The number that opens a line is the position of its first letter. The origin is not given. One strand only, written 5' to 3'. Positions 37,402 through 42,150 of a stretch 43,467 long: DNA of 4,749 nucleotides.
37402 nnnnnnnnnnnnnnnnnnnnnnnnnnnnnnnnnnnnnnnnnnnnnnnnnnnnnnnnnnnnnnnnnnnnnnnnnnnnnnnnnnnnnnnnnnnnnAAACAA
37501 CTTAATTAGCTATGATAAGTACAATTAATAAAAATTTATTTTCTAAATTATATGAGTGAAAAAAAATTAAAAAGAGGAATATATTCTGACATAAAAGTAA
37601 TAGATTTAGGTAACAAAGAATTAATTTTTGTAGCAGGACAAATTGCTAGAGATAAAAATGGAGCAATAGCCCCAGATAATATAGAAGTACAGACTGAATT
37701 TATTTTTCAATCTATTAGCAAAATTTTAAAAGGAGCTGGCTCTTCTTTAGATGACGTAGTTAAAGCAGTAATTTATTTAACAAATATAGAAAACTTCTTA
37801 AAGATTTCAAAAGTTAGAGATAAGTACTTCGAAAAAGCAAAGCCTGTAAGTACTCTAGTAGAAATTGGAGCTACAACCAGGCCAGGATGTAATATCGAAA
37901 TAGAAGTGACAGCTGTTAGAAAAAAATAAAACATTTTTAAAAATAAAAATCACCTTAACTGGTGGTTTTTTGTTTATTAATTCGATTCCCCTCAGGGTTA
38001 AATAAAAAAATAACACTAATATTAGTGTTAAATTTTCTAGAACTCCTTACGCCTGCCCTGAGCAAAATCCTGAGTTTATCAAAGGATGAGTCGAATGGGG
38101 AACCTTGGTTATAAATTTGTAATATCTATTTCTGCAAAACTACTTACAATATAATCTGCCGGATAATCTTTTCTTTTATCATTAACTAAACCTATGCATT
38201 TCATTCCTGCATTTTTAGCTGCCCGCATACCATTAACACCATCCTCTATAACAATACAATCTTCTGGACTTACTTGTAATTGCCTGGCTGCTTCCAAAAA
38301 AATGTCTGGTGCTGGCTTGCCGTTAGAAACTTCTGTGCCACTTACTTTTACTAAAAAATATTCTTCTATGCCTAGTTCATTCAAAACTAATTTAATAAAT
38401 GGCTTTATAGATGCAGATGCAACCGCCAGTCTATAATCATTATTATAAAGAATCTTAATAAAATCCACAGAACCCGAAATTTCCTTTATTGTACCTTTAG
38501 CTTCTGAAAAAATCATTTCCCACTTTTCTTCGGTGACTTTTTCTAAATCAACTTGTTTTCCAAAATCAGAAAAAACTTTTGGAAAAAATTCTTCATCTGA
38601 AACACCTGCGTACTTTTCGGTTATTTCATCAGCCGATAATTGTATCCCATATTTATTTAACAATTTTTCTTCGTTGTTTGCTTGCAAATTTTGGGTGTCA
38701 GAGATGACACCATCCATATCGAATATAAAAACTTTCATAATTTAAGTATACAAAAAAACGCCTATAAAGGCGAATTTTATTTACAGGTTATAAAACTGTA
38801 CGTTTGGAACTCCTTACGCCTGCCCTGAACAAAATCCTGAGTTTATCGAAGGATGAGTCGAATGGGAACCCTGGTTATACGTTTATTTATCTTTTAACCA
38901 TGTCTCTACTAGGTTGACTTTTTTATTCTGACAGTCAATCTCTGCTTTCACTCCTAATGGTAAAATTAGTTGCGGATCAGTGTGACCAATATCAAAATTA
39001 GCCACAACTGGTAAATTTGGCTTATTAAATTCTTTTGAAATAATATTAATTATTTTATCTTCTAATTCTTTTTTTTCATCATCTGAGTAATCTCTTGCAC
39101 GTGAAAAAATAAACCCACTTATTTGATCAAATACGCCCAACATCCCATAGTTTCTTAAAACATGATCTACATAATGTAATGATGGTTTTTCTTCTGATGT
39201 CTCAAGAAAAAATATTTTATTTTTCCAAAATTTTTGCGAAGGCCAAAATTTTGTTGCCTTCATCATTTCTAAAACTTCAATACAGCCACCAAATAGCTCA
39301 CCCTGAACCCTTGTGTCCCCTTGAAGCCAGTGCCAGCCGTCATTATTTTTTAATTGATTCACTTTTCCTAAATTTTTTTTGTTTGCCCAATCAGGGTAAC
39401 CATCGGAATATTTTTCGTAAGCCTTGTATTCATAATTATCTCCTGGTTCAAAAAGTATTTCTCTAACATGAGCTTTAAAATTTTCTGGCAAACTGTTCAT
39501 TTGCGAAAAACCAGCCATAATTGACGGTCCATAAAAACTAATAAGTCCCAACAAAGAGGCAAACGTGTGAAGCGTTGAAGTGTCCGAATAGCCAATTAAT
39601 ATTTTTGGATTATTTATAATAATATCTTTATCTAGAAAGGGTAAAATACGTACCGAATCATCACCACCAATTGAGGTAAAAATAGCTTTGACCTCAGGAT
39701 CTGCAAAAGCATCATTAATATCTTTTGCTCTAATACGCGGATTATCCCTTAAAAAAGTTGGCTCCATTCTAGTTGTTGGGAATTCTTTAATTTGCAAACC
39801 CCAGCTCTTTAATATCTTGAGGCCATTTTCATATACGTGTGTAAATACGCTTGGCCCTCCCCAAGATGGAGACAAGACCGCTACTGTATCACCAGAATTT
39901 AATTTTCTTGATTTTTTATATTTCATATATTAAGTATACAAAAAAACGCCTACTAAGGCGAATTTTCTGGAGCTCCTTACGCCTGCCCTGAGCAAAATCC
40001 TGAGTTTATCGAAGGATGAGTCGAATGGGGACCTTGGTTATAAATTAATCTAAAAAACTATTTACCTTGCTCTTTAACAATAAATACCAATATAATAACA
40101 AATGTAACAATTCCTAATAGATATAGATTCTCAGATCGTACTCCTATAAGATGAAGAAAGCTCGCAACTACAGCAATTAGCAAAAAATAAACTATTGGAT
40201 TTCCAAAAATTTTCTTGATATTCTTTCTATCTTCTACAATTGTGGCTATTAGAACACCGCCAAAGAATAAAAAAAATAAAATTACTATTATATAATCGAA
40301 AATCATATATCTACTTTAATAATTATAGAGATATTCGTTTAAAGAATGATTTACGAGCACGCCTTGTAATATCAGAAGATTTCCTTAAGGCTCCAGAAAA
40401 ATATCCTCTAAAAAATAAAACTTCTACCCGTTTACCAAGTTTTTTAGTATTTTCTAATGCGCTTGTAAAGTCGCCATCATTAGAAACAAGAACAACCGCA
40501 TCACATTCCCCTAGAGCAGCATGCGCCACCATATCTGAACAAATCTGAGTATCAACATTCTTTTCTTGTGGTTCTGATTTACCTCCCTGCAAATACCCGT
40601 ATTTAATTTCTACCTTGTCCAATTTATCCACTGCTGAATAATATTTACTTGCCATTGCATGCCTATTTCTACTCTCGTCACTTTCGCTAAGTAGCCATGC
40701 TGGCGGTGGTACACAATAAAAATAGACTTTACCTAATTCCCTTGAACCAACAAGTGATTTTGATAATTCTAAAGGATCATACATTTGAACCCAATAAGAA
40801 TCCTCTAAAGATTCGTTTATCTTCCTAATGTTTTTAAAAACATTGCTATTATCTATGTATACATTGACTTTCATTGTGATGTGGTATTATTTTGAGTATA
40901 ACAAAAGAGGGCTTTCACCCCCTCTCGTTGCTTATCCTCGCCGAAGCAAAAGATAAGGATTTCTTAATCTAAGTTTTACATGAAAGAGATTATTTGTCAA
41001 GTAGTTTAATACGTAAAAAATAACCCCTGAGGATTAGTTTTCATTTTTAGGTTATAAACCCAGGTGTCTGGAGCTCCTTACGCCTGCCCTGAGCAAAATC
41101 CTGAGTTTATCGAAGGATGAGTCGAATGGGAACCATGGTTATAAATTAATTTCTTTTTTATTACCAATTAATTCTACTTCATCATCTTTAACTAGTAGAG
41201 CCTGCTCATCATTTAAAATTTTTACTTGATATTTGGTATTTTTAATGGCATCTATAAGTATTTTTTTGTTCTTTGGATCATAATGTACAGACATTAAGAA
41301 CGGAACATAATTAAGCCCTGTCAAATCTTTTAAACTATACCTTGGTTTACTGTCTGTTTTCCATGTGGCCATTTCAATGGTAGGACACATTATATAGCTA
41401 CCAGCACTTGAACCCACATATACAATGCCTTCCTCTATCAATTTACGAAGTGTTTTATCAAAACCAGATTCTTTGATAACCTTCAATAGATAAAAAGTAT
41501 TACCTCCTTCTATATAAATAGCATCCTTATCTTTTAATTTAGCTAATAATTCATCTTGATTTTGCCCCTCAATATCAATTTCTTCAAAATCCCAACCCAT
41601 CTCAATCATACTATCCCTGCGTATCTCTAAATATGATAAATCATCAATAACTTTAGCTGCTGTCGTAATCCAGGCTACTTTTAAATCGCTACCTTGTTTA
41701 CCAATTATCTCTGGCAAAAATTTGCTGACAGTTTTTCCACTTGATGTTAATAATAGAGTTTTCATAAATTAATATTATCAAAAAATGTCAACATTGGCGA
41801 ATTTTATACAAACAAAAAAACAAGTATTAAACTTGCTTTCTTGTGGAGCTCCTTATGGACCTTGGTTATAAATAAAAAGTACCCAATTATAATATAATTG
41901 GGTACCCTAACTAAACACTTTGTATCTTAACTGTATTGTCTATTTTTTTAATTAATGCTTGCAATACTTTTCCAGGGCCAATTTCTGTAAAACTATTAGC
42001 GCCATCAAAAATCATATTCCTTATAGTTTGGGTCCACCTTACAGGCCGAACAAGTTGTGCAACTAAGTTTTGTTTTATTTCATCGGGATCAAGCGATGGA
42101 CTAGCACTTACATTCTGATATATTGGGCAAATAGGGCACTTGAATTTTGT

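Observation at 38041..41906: Run of unrelated minus-strand genes, each unit followed by the same ~74-nt GC-rich repeat and then a terminator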

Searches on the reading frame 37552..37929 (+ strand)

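Call 11: search_protein_families(library=pfam, proteins=[window:37552-37929:+], max_evalue=0.01)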
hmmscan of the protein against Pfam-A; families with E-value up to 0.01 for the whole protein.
window:37552-37929:+ (125 aa): 1 family
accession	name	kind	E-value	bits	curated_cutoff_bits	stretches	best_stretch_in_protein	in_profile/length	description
PF01042.26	Ribonuc_L-PSP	-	4.7e-26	91.6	27.3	1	21-122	17-120/121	Endoribonuclease L-PSP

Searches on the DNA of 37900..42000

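Call 13: search_rna_families(source=window, start=37900, end=42000, threshold=evalue, max_evalue=10, show_alignments=3)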
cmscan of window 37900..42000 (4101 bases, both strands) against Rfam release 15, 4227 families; matches with E-value up to 10: 8.
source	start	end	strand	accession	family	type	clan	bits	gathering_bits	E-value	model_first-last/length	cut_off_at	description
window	37920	38002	-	RF01770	rimP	Cis-reg; leader;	-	24.5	47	0.74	1-102/102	no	Gammaprotebacteria rimP leader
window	37906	37972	+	RF02379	csRNA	Gene; sRNA;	-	24.3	57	5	1-93/93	no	Cia-dependent small RNA csRNA1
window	39904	39974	+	RF02059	STnc50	Gene; sRNA;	-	21.8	55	2.6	1-84/84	no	Salmonella enterica sRNA STnc40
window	37940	38029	-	RF01859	Phe_leader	Cis-reg; leader;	-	21.7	55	2.6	1-125/125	no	Phenylalanine leader peptide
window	37919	37975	+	RF01859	Phe_leader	Cis-reg; leader;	-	19.5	55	7.8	1-125/125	no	Phenylalanine leader peptide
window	37930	37974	+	RF00106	RNAI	Gene; antisense;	-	18.6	47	3.9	1-102/102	no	RNAI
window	39178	39300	-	RF02431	SpF22_sRNA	Gene; sRNA;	-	17.3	55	5.9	1-140/140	no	Streptococcus sRNA SpF22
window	38994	39049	-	RF01388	isrD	Gene; sRNA;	-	16.6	37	9.1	1-51/51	no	isrD Hfq binding RNA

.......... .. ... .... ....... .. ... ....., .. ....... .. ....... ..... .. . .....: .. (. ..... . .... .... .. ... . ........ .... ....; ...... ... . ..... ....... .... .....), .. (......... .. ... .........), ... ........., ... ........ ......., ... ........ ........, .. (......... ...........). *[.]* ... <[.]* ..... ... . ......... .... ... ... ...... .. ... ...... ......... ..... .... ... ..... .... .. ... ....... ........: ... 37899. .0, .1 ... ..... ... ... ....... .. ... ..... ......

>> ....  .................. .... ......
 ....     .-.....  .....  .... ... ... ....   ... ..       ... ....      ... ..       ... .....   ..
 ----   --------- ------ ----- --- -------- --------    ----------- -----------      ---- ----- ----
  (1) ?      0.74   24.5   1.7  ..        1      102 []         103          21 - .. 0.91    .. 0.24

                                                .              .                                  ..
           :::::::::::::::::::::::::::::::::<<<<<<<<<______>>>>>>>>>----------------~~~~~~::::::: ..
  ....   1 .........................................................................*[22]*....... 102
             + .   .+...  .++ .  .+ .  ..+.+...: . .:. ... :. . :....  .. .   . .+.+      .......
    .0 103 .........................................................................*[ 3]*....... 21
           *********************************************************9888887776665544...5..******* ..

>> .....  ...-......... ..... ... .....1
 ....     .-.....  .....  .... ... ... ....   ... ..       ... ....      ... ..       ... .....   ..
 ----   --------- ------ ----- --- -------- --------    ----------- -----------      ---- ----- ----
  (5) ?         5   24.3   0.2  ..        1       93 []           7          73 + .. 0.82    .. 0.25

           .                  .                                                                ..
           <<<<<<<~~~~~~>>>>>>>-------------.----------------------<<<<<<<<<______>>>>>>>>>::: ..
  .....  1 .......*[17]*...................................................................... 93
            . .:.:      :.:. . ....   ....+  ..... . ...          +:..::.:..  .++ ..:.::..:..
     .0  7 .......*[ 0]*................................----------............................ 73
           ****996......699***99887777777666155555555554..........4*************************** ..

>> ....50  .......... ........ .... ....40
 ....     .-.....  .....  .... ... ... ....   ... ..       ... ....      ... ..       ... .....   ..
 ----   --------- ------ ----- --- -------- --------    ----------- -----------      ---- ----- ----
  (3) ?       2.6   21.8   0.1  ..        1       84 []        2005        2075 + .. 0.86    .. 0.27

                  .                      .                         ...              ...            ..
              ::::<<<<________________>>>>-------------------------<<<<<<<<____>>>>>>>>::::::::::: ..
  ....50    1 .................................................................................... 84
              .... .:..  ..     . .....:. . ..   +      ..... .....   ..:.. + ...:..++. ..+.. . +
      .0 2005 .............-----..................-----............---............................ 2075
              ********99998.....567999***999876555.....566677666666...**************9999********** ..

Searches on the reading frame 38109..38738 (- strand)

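Call 11: search_protein_families(library=pfam, proteins=[window:38109-38738:-], max_evalue=0.01)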
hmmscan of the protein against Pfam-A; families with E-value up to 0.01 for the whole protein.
window:38109-38738:- (209 aa): 4 families
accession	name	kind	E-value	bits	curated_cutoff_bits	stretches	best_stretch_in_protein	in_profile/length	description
PF13419.12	HAD_2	-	1.1e-34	120.6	23.8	1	5-183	2-177/178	Haloacid dehalogenase-like hydrolase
PF00702.32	Hydrolase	-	2.5e-26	93.7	26.4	1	1-178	1-191/191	haloacid dehalogenase-like hydrolase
PF13242.12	Hydrolase_like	-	1.2e-06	28.8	22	1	140-202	3-73/75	HAD-hyrolase-like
PF12710.13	HAD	-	0.00057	20.8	27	1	5-167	2-181/189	haloacid dehalogenase-like hydrolase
